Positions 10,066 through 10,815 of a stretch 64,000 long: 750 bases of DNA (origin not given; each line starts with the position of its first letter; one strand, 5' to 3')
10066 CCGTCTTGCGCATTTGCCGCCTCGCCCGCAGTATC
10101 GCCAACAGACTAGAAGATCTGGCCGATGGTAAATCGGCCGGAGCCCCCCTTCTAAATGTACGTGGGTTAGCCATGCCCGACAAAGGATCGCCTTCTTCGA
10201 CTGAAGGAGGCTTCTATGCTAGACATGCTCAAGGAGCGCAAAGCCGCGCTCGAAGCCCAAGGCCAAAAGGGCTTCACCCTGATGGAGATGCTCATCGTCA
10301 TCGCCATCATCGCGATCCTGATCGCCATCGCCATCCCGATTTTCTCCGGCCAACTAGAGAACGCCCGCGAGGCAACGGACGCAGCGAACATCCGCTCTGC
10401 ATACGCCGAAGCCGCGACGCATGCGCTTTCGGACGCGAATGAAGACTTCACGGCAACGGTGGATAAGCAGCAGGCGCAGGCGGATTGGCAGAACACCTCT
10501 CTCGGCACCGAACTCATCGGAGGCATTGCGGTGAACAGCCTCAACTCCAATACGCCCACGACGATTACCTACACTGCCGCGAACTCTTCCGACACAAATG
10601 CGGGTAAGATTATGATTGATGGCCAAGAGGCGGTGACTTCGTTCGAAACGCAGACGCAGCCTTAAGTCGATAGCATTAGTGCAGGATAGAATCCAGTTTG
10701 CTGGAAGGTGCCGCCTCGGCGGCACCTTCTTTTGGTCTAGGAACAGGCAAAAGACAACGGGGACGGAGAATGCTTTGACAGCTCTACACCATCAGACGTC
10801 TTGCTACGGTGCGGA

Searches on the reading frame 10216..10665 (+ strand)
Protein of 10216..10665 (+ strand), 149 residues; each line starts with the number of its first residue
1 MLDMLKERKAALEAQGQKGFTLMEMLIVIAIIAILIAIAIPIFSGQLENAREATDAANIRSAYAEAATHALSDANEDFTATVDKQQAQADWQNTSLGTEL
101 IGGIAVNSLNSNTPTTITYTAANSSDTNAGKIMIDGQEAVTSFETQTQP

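Call 10: search_protein_families(library=pfam, proteins=[window:10216-10665:+], max_evalue=0.001)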
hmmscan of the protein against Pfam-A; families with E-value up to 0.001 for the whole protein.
window:10216-10665:+ (149 aa): 1 family
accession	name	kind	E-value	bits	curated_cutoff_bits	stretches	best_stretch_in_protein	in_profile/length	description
PF07963.17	N_methyl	-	6.9e-09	35.4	21.2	1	17-40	4-27/27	Prokaryotic N-terminal methylation motif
